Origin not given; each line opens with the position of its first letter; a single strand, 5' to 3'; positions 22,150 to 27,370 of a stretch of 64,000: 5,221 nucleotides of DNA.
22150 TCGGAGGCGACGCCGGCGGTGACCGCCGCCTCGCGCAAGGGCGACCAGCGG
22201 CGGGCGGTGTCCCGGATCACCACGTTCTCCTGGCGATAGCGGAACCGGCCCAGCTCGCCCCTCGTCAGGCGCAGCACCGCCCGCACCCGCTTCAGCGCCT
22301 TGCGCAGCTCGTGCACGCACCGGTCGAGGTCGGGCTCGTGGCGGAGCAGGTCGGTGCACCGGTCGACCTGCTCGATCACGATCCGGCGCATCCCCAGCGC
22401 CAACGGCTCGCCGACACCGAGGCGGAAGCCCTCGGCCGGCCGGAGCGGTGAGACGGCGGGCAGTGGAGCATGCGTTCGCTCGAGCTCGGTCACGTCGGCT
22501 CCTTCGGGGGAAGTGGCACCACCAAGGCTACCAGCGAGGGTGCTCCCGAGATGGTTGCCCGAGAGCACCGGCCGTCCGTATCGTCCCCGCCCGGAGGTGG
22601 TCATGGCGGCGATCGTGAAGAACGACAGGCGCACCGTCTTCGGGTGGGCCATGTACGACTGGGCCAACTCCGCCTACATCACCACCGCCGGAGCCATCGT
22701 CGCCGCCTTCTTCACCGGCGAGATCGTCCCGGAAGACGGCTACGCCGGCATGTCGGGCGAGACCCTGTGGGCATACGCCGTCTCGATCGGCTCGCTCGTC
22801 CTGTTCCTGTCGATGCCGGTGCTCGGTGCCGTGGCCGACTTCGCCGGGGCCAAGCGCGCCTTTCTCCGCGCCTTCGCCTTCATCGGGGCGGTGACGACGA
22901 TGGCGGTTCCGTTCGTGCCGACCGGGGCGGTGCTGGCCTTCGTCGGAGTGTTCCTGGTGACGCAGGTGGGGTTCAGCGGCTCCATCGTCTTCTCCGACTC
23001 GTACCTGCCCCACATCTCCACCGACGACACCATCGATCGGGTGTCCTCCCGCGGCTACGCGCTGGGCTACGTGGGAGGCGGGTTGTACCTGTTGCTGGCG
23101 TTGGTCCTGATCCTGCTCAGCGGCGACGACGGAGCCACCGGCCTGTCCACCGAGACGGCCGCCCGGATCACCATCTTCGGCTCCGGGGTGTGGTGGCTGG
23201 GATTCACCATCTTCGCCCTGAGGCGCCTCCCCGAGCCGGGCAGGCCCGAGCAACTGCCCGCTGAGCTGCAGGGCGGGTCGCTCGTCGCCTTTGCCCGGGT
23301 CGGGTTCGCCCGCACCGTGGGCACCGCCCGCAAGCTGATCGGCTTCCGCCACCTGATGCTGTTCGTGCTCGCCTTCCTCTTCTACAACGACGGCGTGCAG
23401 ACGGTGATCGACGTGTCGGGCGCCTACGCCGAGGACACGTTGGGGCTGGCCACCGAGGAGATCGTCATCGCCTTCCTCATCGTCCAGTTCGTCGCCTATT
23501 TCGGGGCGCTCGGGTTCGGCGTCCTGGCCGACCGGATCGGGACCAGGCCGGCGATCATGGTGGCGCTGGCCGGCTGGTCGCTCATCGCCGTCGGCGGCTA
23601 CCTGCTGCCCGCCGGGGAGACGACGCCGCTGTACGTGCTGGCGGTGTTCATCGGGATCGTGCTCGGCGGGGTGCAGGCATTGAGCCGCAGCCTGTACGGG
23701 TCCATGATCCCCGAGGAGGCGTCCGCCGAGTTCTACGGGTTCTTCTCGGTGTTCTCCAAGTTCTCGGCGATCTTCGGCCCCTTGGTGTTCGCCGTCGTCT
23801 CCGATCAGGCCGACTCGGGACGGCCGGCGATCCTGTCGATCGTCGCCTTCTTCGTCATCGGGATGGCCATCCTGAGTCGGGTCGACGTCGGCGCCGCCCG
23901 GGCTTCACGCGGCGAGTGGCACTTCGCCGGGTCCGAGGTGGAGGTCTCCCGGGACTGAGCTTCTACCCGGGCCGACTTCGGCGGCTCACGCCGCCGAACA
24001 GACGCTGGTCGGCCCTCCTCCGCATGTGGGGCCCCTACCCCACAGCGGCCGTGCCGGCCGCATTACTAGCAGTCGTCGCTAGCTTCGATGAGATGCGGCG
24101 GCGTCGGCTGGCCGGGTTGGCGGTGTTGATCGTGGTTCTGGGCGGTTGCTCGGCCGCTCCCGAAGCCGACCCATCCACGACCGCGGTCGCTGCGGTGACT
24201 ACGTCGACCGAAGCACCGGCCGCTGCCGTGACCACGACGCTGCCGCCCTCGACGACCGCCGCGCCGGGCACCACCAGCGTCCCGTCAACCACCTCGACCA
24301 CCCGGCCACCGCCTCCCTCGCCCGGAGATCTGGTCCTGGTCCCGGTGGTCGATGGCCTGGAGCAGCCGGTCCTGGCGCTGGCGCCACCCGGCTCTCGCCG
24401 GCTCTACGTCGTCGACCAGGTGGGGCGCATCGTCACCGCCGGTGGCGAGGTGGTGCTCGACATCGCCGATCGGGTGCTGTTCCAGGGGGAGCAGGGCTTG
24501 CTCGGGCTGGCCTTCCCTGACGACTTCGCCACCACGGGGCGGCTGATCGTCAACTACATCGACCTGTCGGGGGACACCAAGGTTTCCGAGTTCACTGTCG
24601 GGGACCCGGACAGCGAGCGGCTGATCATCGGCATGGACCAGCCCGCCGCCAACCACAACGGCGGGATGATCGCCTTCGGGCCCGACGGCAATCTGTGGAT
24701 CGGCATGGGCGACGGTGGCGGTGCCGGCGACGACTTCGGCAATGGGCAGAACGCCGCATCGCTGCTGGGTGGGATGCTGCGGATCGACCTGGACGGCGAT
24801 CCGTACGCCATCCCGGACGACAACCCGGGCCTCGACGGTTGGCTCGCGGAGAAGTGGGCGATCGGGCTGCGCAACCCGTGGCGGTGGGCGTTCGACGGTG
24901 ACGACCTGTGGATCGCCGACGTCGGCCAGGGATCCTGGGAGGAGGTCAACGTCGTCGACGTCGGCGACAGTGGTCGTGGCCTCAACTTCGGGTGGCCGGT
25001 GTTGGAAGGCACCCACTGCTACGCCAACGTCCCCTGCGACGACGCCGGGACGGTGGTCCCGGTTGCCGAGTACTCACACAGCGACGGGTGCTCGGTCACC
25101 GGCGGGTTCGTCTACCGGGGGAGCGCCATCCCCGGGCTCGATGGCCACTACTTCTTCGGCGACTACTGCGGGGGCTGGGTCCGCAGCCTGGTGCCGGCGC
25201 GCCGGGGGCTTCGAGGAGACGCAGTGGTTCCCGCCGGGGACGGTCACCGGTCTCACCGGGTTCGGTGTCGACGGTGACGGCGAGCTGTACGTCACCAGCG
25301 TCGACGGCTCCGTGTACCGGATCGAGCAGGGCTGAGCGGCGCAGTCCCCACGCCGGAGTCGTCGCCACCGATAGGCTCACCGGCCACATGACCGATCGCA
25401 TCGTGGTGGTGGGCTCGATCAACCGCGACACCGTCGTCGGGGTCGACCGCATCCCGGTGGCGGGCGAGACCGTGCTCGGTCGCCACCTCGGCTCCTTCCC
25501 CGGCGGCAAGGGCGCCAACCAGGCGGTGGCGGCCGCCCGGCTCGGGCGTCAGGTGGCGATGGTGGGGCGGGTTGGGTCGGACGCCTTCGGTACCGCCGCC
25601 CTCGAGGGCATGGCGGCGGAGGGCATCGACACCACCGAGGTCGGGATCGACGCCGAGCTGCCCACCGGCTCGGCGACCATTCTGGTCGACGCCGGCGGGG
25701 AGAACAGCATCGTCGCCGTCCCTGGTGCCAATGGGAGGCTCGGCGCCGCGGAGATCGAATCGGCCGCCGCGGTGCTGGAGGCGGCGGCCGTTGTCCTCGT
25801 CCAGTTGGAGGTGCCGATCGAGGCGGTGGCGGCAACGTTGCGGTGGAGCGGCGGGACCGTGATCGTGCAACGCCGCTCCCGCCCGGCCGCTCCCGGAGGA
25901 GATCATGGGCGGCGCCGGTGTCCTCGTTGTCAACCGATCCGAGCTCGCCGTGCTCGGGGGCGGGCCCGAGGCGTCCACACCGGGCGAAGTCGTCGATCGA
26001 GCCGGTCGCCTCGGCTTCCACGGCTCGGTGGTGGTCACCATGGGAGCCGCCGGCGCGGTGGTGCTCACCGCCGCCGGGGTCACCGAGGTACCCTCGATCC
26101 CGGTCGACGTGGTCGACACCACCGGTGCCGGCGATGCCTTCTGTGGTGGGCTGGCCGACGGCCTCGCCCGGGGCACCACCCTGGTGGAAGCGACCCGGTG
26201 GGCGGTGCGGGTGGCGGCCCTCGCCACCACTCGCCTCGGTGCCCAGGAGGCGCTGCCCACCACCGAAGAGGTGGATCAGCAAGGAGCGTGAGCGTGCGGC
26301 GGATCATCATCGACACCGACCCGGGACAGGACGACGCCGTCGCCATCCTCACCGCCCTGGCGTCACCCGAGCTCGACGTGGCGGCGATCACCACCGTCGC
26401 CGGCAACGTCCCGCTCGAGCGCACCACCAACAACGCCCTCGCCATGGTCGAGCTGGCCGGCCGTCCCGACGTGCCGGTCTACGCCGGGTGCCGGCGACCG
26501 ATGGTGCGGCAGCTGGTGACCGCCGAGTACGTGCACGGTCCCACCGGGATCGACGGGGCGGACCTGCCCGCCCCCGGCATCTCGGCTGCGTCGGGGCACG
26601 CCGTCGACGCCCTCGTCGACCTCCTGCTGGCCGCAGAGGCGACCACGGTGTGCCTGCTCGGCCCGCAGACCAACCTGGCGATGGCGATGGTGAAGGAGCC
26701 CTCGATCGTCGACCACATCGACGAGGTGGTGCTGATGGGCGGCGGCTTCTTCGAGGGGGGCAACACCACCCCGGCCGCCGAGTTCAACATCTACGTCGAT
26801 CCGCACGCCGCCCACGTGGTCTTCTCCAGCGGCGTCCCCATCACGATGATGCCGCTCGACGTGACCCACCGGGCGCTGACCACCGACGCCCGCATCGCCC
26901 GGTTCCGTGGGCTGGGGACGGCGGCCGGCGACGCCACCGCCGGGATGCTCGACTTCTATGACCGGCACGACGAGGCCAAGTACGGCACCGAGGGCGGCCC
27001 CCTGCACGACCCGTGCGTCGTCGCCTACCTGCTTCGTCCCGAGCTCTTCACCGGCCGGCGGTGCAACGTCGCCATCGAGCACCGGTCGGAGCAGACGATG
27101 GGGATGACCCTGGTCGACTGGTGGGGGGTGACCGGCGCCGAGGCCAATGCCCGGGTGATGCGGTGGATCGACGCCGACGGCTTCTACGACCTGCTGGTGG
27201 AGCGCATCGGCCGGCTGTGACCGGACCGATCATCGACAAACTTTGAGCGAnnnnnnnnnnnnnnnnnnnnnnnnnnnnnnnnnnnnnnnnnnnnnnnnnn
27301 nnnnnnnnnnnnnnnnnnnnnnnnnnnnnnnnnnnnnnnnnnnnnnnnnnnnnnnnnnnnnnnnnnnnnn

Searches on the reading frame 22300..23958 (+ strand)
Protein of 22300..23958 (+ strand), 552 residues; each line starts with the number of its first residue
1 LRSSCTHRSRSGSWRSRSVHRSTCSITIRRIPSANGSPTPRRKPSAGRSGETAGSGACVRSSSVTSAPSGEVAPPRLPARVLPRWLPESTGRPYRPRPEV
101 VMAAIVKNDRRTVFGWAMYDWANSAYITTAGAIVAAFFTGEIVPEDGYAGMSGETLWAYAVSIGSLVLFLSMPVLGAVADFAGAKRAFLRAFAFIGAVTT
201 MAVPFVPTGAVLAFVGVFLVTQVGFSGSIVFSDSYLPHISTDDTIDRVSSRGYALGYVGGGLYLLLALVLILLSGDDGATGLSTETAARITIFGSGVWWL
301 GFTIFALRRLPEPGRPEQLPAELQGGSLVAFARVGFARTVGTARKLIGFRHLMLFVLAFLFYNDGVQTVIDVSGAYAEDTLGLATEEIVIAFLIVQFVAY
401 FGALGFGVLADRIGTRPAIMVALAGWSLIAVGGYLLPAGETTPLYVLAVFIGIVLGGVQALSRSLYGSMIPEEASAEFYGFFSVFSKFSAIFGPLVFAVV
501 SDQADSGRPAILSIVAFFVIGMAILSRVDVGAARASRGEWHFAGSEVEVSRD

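Call 21: search_protein_families(library=pfam, proteins=[window:22300-23958:+], max_evalue=0.001)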
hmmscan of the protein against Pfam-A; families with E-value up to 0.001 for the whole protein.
window:22300-23958:+ (552 aa): 3 families
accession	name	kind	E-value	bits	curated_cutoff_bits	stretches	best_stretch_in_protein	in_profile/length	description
PF11700.14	ATG22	-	1.4e-63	215.8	24.1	1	158-534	74-478/482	Vacuole effluxer Atg22 like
PF07690.21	MFS_1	-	4.5e-15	55.8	33.4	1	158-494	35-347/347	Major Facilitator Superfamily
PF12832.13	MFS_1_like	-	0.00043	19.9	25.2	0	162-223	41-102/373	MFS_1 like family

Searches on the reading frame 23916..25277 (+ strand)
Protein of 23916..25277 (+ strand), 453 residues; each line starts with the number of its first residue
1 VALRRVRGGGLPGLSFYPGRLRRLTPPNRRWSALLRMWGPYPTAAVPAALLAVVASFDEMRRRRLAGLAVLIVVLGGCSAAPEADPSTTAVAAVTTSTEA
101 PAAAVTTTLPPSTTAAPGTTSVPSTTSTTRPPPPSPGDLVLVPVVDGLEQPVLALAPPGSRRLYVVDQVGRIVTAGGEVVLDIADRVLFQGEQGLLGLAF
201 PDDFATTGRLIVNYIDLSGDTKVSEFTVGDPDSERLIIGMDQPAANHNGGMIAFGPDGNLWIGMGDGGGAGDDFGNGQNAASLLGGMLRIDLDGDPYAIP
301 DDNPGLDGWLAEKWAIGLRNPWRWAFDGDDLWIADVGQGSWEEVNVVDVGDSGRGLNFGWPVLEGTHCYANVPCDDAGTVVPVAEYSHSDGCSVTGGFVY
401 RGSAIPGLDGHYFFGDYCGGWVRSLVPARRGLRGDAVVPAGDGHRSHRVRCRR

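Call 21: search_protein_families(library=pfam, proteins=[window:23916-25277:+], max_evalue=0.001)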
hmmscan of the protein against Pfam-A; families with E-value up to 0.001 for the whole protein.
window:23916-25277:+ (453 aa): 1 family
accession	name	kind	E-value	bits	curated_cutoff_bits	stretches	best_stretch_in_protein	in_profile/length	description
PF07995.17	GSDH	-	8.4e-29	101.3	25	1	160-415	12-276/332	Glucose / Sorbosone dehydrogenase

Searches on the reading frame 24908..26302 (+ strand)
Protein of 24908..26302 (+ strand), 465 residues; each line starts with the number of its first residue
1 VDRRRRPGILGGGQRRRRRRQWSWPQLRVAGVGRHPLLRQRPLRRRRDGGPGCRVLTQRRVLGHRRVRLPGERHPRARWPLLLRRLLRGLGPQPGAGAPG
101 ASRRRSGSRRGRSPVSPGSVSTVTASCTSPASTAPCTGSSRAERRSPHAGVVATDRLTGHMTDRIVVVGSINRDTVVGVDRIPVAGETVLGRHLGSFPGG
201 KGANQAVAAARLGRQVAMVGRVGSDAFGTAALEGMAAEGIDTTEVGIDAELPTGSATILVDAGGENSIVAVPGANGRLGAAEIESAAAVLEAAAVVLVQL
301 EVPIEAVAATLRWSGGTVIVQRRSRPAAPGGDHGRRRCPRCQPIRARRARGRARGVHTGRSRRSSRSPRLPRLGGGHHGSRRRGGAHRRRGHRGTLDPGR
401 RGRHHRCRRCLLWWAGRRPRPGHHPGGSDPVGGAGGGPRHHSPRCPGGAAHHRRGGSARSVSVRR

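Call 56: search_protein_families(library=pfam, proteins=[window:24908-26302:+], max_evalue=0.01)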
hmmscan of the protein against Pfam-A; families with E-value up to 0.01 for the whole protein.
window:24908-26302:+ (465 aa): 1 family
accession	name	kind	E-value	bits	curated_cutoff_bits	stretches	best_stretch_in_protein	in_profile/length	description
PF00294.29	PfkB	-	2.3e-29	103.1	25.8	1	164-304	3-147/302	pfkB family carbohydrate kinase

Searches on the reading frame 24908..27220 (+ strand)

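Call 21: search_protein_families(library=pfam, proteins=[window:24908-27220:+], max_evalue=0.001)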
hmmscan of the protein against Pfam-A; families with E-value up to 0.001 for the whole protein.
window:24908-27220:+ (770 aa): 2 families
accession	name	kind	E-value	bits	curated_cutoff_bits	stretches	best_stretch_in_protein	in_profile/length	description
PF01156.24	IU_nuc_hydro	-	3.9e-103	345.6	34.2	1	466-761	1-297/297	Inosine-uridine preferring nucleoside hydrolase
PF00294.29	PfkB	-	4.6e-29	102.1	25.8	1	164-303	3-146/302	pfkB family carbohydrate kinase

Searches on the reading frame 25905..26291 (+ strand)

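Call 56: search_protein_families(library=pfam, proteins=[window:25905-26291:+], max_evalue=0.01)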
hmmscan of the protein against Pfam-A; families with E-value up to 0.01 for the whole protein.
window:25905-26291:+ (128 aa): 2 families
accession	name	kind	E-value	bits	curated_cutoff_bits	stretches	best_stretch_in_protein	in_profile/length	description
PF00294.29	PfkB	-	8.1e-26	91.5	25.8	1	4-119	184-301/302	pfkB family carbohydrate kinase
PF08543.17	Phos_pyr_kin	-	0.0022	17.9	27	1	5-103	121-227/246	Phosphomethylpyrimidine kinase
